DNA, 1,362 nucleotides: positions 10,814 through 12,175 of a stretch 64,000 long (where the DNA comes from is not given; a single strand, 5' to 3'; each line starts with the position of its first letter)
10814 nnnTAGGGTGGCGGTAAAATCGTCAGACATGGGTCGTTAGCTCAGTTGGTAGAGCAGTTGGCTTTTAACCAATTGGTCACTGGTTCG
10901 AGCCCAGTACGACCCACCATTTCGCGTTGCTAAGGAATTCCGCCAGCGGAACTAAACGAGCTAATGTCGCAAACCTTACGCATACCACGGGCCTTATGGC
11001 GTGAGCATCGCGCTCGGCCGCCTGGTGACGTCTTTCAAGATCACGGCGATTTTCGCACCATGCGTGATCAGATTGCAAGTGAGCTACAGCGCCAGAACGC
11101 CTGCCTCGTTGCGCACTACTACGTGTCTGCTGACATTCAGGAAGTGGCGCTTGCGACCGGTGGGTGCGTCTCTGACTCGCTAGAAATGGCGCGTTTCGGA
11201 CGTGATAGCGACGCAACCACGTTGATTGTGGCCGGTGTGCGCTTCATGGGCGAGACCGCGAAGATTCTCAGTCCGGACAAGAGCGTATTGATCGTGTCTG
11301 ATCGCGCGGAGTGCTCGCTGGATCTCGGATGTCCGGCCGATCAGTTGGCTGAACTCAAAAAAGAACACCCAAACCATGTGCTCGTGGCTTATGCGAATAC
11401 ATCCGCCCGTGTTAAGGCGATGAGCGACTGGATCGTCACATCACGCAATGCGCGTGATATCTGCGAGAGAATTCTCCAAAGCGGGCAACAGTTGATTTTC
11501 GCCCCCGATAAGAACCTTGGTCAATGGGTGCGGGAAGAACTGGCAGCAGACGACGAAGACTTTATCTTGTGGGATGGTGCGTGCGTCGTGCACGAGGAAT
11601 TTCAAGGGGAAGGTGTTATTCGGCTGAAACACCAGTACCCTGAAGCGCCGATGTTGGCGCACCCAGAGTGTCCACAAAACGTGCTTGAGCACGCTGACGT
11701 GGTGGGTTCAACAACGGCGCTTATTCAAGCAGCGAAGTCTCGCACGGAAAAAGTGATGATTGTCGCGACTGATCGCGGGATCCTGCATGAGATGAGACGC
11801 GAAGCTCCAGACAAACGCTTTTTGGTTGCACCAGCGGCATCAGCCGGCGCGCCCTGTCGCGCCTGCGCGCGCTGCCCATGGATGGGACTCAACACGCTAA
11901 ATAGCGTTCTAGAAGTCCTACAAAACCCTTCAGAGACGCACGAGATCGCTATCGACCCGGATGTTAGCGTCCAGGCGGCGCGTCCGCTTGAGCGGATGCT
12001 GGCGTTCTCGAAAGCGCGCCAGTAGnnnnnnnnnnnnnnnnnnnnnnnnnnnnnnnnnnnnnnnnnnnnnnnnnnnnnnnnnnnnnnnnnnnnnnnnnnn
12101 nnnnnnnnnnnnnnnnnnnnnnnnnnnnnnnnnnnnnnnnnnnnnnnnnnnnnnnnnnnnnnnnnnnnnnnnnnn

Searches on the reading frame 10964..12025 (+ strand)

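Call 84: search_protein_families(library=pfam, proteins=[window:10964-12025:+], max_evalue=1)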
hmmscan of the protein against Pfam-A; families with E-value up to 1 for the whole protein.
window:10964-12025:+ (353 aa): 3 families
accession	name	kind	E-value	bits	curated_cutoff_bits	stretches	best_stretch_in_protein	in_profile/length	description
PF02445.21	NadA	-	2.1e-98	329.5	27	1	36-347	2-295/295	Quinolinate synthetase A protein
PF21185.3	RecD_N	-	0.06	14.2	22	0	176-253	3-80/103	RecBCD enzyme subunit RecD, N-terminal domain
PF11501.13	bCoV_NSP1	-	0.088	13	25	1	140-183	11-53/138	Betacoronavirus replicase NSP1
